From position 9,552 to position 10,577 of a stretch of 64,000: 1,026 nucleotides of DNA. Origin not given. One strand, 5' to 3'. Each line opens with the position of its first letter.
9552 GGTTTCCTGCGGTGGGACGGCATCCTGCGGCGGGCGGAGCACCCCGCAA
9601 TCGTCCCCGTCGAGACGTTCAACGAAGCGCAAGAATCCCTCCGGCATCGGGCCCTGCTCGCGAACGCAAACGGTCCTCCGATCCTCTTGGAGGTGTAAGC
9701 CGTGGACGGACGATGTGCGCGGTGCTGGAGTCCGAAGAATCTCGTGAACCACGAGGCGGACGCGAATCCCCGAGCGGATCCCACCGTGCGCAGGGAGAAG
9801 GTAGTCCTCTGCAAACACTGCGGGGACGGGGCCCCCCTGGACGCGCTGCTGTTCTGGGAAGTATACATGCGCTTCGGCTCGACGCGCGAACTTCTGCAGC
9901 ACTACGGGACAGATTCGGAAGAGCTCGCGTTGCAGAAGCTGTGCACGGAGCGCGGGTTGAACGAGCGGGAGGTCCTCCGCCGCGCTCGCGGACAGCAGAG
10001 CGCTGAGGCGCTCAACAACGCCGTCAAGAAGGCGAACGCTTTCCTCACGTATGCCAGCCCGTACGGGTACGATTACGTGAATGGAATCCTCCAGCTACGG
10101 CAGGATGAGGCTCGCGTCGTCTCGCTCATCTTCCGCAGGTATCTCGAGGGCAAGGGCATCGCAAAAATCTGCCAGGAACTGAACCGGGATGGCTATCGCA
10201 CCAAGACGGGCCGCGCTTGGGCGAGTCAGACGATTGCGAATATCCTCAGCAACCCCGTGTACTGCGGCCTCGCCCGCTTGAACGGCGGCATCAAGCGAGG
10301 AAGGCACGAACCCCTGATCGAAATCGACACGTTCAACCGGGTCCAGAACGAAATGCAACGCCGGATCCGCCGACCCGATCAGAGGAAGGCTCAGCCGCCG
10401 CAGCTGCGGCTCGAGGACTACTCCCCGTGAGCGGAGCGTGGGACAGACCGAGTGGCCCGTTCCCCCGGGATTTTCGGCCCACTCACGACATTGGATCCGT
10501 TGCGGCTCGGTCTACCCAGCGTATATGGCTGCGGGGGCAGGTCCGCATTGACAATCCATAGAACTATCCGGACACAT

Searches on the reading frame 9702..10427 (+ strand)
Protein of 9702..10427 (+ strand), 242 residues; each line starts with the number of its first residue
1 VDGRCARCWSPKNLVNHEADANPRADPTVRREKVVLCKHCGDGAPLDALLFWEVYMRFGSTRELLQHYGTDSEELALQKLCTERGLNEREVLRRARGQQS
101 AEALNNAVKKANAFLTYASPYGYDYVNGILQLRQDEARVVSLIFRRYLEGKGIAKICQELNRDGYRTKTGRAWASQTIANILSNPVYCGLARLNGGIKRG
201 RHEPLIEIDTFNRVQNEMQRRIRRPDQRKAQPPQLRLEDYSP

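Call 3: search_protein_families(library=pfam, proteins=[window:9702-10427:+], max_evalue=0.1)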
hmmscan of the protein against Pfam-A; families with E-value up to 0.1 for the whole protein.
window:9702-10427:+ (242 aa): 1 family
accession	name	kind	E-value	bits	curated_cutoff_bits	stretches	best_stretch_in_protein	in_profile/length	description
PF07508.19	Recombinase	-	1.3e-22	80.4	21.1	1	135-221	2-102/102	Recombinase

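Call 10: find_homologous_proteins(query=window:9702-10427:+)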
Query window:9702-10427:+ (242 aa): 120 proteins with E <= 0.001 among 867 candidates.
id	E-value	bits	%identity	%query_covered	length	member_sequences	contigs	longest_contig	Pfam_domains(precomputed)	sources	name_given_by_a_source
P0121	7.7e-144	496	90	100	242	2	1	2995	PF07508.20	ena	-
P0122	6.2e-143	493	87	100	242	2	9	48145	PF07508.20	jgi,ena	-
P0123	2.6e-142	491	87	100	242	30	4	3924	PF07508.20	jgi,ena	-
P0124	7.2e-142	489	88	99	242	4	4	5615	PF07508.20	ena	-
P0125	3.6e-141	487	87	100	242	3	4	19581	PF07508.20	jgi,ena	-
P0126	2.2e-140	484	87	100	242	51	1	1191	PF07508.20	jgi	jgi:hypothetical protein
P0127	3.4e-138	477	85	100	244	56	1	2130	PF07508.20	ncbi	-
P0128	1.5e-137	475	85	99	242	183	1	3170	PF07508.20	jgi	jgi:recombinase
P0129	7.4e-136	469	85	99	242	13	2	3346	PF07508.20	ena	-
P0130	9.2e-135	466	83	99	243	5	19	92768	PF07508.20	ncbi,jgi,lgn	ncbi:MAG TPA: recombinase family protein [Thermoplasmata archaeon]|jgi:hypothetical protein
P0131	1.7e-134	465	82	99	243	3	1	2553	PF07508.20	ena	-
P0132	3.6e-134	464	83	99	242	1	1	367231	PF07508.20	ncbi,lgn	-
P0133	4.9e-134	463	83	99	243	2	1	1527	PF07508.20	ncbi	-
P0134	1.6e-133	462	83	99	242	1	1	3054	PF07508.20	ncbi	-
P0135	1.6e-133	462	82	99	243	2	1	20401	PF07508.20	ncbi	-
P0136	2.3e-133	461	82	99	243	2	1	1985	PF07508.20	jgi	jgi:hypothetical protein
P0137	3.5e-133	461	82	99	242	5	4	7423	PF07508.20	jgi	-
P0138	2.2e-132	458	82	99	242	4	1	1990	PF07508.20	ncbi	-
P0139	1.1e-131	456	81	100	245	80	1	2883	PF07508.20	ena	-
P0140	1.5e-129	449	80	99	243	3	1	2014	PF07508.20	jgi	jgi:recombinase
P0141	6.3e-128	443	80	99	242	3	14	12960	PF07508.20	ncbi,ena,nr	ncbi:MAG TPA: recombinase family protein [Thermoplasmata archaeon]|nr:recombinase family protein [Th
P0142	6.7e-128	443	80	100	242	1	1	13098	PF07508.20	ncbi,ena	-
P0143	8.7e-128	443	79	100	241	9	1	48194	PF07508.20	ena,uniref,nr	uniref:Site-specific recombinase for integration and excision n=1 Tax=uncultured euryarchaeote Rifle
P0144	1.6e-127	442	80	100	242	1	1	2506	PF07508.20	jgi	-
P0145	1.8e-127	442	78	100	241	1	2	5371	PF07508.20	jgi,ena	-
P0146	3.0e-127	441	80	100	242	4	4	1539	PF07508.20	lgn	-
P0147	4.4e-127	441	80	100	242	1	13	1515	PF07508.20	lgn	-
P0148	2.3e-126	438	79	100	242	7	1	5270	PF07508.20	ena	-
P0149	3.3e-126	438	79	99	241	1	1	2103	PF07508.20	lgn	-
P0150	5.0e-126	437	79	100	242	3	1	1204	PF07508.20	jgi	-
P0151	6.9e-126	437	79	100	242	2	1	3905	PF07508.20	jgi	-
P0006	1.3e-125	436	85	93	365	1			PF07508.20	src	-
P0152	1.5e-125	436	78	100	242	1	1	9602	PF07508.20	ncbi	ncbi:MAG: recombinase family protein [Methanobacteriota archaeon]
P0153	2.9e-125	435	78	100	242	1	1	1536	PF07508.20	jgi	-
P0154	3.0e-125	435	79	99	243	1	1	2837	PF07508.20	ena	-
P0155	1.1e-124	433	77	100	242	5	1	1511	PF07508.20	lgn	-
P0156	1.1e-123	430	78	99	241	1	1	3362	PF07508.20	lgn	-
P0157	3.1e-123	428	77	99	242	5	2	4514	PF07508.20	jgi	-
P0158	6.2e-123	427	77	100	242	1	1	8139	PF07508.20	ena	-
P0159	5.7e-122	424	76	98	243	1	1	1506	PF07508.20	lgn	-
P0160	1.6e-121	422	76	100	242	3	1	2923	PF07508.20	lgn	-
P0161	1.1e-120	420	76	99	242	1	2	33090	PF07508.20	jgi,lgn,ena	-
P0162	1.1e-119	416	75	99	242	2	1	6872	PF07508.20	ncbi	-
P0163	5.1e-118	411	80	94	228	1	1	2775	PF07508.20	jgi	jgi:hypothetical protein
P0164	1.8e-107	376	77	94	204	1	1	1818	PF07508.20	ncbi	-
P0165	9.6e-106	371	81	82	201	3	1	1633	PF07508.20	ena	-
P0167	1.4e-104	367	88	76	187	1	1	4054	PF07508.20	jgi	-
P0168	2.0e-104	366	68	99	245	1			PF07508.20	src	-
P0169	1.9e-102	360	75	84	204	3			PF07508.20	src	-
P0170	3.4e-96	340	62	100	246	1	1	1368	PF07508.20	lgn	-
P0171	3.0e-95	336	62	98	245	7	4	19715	PF07508.20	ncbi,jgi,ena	ncbi:MAG TPA: recombinase family protein [Thermoplasmata archaeon]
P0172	3.0e-94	333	60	98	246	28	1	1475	PF07508.20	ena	-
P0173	4.9e-94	332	61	100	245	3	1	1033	PF07508.20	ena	-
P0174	8.4e-94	332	60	100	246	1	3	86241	PF07508.20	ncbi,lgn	-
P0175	4.4e-93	329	59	100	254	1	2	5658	PF07508.20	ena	-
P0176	5.0e-93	329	62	98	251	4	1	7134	PF07508.20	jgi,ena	-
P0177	1.5e-92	328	62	98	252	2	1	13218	PF07508.20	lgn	-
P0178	7.1e-92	325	61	98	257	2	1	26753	PF07508.20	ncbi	-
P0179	1.5e-91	324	60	99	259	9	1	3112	PF07508.20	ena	-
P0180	2.1e-91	324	61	98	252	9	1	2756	PF07508.20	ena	-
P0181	6.4e-91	322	59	100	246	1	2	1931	PF07508.20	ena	-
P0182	1.4e-90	321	78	77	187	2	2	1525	PF07508.20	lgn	-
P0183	1.3e-89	318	60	99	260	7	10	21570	PF07508.20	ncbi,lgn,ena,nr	ncbi:MAG: hypothetical protein E6K10_01110 [Methanobacteriota archaeon]|nr:MAG: hypothetical protein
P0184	3.2e-89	317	60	98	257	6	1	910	PF07508.20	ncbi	-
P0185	9.8e-89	315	58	99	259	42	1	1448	PF07508.20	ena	-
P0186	2.1e-88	314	59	98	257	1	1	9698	PF07508.20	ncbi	-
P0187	2.9e-87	310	93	62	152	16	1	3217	PF07508.20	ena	-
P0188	1.1e-80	289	59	89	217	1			PF07508.20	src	-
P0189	2.0e-79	285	79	69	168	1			PF07508.20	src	-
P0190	3.1e-79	284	68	79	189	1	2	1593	PF07508.20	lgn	-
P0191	2.2e-75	271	58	98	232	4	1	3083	PF07508.20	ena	-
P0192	6.4e-75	270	70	74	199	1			PF07508.20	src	-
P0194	5.8e-74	267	63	79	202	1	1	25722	PF07508.20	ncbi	-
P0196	1.2e-72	263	61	79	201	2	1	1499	PF07508.20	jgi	jgi:hypothetical protein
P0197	2.4e-71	258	65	76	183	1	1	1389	PF07508.20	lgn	-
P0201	1.9e-65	239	91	49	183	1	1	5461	PF07508.20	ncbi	-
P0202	2.4e-64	235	83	54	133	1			PF07508.20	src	-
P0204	9.0e-62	227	86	51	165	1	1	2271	PF07508.20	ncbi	-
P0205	7.1e-59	217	46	93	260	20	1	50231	PF07508.20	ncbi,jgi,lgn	jgi:hypothetical protein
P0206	1.3e-58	217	47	94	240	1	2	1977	PF07508.20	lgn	-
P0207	1.3e-58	217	46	93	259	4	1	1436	PF07508.20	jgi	-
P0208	7.2e-58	214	46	93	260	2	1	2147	PF07508.20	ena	-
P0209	1.2e-57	213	46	93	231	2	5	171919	PF07508.20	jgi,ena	-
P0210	1.2e-57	213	47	93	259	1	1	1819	PF07508.20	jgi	jgi:hypothetical protein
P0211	3.6e-57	212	46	95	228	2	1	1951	PF07508.20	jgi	-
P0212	5.1e-57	211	44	93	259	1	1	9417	PF07508.20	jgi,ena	-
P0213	7.7e-57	211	46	94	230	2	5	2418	PF07508.20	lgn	-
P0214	1.3e-56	210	46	93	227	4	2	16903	PF07508.20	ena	-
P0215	2.3e-56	209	45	93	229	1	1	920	PF07508.20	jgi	-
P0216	1.0e-55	207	51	81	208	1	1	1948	PF07508.20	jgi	jgi:hypothetical protein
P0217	1.3e-55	207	45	93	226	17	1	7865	PF07508.20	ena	-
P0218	1.9e-54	203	43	94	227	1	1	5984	PF07508.20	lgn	-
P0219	5.1e-54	201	44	93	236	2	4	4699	PF07508.20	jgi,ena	-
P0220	7.9e-54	201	44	93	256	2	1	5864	PF07508.20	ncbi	-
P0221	1.2e-53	200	46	93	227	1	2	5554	PF07508.20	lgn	-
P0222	3.1e-53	199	44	94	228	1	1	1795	PF07508.20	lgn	-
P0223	8.6e-53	197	43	93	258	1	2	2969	PF07508.20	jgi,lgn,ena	-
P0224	2.7e-52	196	42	93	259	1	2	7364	PF07508.20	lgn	-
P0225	4.1e-50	189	43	94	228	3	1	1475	PF07508.20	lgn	-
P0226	1.1e-49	187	51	76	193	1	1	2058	PF07508.20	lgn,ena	-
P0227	1.3e-42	164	39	93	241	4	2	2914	PF07508.20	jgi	-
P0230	3.3e-25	107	42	53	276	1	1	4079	PF07508.20,PF00239.27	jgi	-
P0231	1.7e-23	102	43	49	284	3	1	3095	PF07508.20,PF00239.27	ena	-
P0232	3.7e-23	100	45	53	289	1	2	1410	PF07508.20,PF00239.27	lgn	-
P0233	4.6e-20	90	38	53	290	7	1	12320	PF07508.20,PF00239.27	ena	-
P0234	3.0e-19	88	38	55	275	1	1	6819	PF07508.20,PF00239.27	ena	-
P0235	3.2e-19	88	38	55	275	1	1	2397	PF07508.20,PF00239.27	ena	-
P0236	4.5e-19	87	40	49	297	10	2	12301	PF07508.20,PF00239.27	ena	-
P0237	8.4e-18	83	39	49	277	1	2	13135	PF07508.20,PF00239.27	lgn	-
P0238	1.6e-17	82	39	49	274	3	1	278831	PF07508.20,PF00239.27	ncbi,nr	ncbi:MAG: recombinase family protein [Thermoplasmatales archaeon]|nr:recombinase family protein [The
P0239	7.1e-10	57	35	45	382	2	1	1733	PF07508.20,PF13408.13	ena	-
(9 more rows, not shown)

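Call 12: find_related_loci(query=window:9702-10427:+, collection=genome_contigs, flank=7000)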
Query window:9702-10427:+ (242 aa) in genome_contigs; peptide patterns used: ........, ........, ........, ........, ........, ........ (x = any residue, [..] = any of these).
147 stretches matched a pattern; 46 encode a relative of the query (tblastn E <= 1e-3); 44 distinct loci.
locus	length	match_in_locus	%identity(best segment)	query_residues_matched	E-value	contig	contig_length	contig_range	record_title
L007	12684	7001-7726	99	1-242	2e-164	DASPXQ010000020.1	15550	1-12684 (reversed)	MAG TPA_asm: Thermoplasmata archaeon isolate SMAG_U11571 k141_915427, whole genome shotgun sequence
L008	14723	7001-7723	93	1-241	1e-157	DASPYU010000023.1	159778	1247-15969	MAG TPA_asm: Thermoplasmata archaeon isolate SMAG_U11601 k141_1635995, whole genome shotgun sequence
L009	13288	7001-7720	94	1-240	2e-155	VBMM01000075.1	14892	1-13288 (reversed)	MAG: Methanobacteriota archaeon isolate EA_23 14_0929_02_40cm_scaffold_11015, whole genome shotgun sequence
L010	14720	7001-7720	88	1-240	3e-148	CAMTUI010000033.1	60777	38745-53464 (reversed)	MAG: Euryarchaeota archaeon isolate G01_MAG_00007 genome assembly, contig: G01_MAG_00007_000000000019, whole genome shot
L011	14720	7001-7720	88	1-240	2e-147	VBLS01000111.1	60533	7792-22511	MAG: Methanobacteriota archaeon isolate EA_3 14_0903_13_40cm_scaffold_132, whole genome shotgun sequence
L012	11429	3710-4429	88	1-240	4e-147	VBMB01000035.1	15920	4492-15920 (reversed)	MAG: Methanobacteriota archaeon isolate EA_12 14_1009_12_30cm_scaffold_1562, whole genome shotgun sequence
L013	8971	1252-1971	88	1-240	4e-147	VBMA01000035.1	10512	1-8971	MAG: Methanobacteriota archaeon isolate EA_11 14_0903_13_40cm_scaffold_3901, whole genome shotgun sequence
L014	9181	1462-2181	88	1-240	3e-146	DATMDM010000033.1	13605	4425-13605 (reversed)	MAG TPA_asm: Thermoplasmata archaeon isolate SMAG_U13408 k141_1395890, whole genome shotgun sequence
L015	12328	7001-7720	88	1-240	9e-146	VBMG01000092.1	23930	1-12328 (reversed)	MAG: Methanobacteriota archaeon isolate EA_17 14_0929_05_40cm_scaffold_2076, whole genome shotgun sequence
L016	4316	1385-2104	87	1-240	1e-148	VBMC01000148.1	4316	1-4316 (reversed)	MAG: Methanobacteriota archaeon isolate EA_13 14_0927_12_40cm_scaffold_35318, whole genome shotgun sequence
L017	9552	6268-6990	86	1-241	3e-145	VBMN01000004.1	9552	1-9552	MAG: Methanobacteriota archaeon isolate EA_24 14_0929_12_30cm_scaffold_4416, whole genome shotgun sequence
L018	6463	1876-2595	86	1-240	4e-145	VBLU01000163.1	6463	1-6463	MAG: Methanobacteriota archaeon isolate EA_5 14_1009_16_20cm_scaffold_6509, whole genome shotgun sequence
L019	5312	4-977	85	1-241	1e-145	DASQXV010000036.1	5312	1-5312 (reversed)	MAG TPA_asm: Thermoplasmata archaeon isolate SMAG_U11048 k141_521501, whole genome shotgun sequence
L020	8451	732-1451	85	1-240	6e-144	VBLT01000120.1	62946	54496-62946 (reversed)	MAG: Methanobacteriota archaeon isolate EA_4 14_0903_12_30cm_scaffold_875, whole genome shotgun sequence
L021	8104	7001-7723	85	1-241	2e-143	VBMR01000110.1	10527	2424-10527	MAG: Methanobacteriota archaeon isolate EA_28 14_0927_05_20cm_scaffold_9054, whole genome shotgun sequence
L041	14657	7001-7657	34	2-215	1e-41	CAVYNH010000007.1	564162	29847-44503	MAG: Euryarchaeota archaeon isolate MFD04408.bin.1.91 genome assembly, contig: contig_80799, whole genome shotgun sequen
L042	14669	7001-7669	35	4-221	6e-41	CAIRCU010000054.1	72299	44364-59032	MAG: Euryarchaeota archaeon isolate AlinenSediments_bin-5223 genome assembly, contig: bin-5223:54/57, whole genome shotg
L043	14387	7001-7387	40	97-225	3e-32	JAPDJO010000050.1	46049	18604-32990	MAG: Thermoplasmatota archaeon isolate S4B1_HD70 c_000000000281, whole genome shotgun sequence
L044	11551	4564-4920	40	97-215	1e-25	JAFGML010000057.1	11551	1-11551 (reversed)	MAG: Thermoplasmatota archaeon isolate Zod_Metabat.472 k87_14636941, whole genome shotgun sequence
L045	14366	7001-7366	33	97-218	5e-24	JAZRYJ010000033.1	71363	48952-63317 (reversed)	MAG: Candidatus Methanarcanum sp. isolate T1900044950_TA20190003.MAGScoT_cleanbin_000010 SGB_3591_k141_2460211, whole ge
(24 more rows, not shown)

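Call 20: find_encoding_contigs(protein=P0174, flank=7000, max_places=3)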
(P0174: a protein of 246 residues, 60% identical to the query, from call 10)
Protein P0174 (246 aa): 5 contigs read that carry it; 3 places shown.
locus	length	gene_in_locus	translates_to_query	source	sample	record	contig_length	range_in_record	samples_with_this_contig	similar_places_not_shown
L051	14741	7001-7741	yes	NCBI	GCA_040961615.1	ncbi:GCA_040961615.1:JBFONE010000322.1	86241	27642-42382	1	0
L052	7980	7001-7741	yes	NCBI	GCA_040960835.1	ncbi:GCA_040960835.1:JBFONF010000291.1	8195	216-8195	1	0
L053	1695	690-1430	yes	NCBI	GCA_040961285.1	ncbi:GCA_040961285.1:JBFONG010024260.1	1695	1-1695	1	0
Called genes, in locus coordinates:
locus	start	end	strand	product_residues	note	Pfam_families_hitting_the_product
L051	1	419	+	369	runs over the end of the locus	PF02653:BPD_transp_2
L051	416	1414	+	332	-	PF02653:BPD_transp_2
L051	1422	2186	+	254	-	PF00005:ABC_tran, PF02463:SMC_N (faint), PF13304:AAA_21 (weak), PF12399:BCA_ABC_TP_C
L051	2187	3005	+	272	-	PF13555:AAA_29 (weak), PF00005:ABC_tran, PF13304:AAA_21 (faint)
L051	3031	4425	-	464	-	PF13433:Peripla_BP_5, PF13458:Peripla_BP_6, PF01094:ANF_receptor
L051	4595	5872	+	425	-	PF00368:HMG-CoA_red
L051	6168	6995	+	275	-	PF00239:Resolvase, PF07508:Recombinase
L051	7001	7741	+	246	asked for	PF07508:Recombinase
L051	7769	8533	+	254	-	PF00239:Resolvase, PF07508:Recombinase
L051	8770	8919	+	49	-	PF24434:DUF7557 (weak)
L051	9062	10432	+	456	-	PF03215:Rad17 (faint), PF00004:AAA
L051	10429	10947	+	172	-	-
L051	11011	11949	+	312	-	PF04055:Radical_SAM, PF08608:Wyosine_form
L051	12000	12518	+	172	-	-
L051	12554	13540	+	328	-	PF17835:NOG1_N, PF01926:MMR_HSR1, PF02421:FeoB_N, PF06858:NOG1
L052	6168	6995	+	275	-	PF00239:Resolvase, PF07508:Recombinase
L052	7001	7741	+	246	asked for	PF07508:Recombinase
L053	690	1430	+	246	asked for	PF07508:Recombinase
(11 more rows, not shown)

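Call 21: find_encoding_contigs(protein=P0209, flank=7000, max_places=3)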
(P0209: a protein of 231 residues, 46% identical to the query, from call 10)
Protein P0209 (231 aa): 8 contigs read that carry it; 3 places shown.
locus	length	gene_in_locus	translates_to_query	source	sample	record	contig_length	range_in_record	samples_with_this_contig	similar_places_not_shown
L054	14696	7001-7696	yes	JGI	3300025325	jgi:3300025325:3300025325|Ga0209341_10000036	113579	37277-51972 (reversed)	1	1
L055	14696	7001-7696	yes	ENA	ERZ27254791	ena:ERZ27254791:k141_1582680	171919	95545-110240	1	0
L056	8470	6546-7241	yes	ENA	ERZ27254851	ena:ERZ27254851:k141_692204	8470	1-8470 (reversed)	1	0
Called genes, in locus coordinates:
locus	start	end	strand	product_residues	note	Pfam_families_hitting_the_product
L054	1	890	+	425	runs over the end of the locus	PF00368:HMG-CoA_red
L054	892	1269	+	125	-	PF18899:DUF5655, PF08818:DUF1801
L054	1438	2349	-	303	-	-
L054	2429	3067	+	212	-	-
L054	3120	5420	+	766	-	PF13191:AAA_16, PF13401:AAA_22 (weak), PF13424:TPR_12 (weak), PF17874:TPR_MalT (weak), PF13424:TPR_12, PF17874:TPR_MalT (weak), PF13424:TPR_12, PF13432:TPR_16 (weak), +5 more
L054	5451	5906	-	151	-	PF07790:Pilin_N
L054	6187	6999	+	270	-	PF00239:Resolvase, PF07508:Recombinase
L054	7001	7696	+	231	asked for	PF07508:Recombinase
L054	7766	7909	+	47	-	-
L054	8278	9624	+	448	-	PF00004:AAA, PF21960:RCF1-5-like_lid (weak)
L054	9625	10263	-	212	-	PF01145:Band_7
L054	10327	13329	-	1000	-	PF00496:SBP_bac_5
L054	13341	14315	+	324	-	PF04055:Radical_SAM, PF08608:Wyosine_form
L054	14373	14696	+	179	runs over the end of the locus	PF09335:VTT_dom (weak)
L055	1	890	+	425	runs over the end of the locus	PF00368:HMG-CoA_red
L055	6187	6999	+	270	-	PF00239:Resolvase, PF07508:Recombinase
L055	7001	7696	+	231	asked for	PF07508:Recombinase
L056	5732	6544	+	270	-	PF00239:Resolvase, PF07508:Recombinase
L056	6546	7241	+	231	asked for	PF07508:Recombinase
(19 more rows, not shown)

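Call 24: search_solved_structures(query=A1, max_evalue=1, show_alignments=2)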
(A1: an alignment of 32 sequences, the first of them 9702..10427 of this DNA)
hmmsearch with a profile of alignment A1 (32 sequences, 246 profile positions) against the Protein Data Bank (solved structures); distinct sequences matched with E-value up to 1: 8.
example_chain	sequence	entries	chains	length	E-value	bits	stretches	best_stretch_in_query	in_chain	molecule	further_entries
6dnw_A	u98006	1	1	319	2.9e-14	56.4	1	120-234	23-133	Putative integrase [Bacteriophage A118]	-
4kis_A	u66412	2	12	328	3.1e-14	56.4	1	120-234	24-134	Putative integrase [Bacteriophage A118] | A118 serine integrase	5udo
9dxh_A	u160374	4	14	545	2.4e-11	46.9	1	109-215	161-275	Resolvase homolog YokA | Site-specific recombinase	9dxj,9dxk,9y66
9dxd_A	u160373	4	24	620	3.4e-11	46.4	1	109-215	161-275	Resolvase homolog YokA,SPbeta prophage-derived uncharacterized protein YotN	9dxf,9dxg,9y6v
6u8y_N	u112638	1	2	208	0.057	16.2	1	8-64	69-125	NADH dehydrogenase subunit I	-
7unh_A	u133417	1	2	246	0.2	14.4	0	33-83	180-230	SP2 designed chlorophyll dimer protein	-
7uni_A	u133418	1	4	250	0.21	14.3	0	33-83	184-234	SP2-ZnPPaM designed chlorophyll dimer protein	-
6v39_h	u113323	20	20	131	0.42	13.3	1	91-173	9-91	30S ribosomal protein S8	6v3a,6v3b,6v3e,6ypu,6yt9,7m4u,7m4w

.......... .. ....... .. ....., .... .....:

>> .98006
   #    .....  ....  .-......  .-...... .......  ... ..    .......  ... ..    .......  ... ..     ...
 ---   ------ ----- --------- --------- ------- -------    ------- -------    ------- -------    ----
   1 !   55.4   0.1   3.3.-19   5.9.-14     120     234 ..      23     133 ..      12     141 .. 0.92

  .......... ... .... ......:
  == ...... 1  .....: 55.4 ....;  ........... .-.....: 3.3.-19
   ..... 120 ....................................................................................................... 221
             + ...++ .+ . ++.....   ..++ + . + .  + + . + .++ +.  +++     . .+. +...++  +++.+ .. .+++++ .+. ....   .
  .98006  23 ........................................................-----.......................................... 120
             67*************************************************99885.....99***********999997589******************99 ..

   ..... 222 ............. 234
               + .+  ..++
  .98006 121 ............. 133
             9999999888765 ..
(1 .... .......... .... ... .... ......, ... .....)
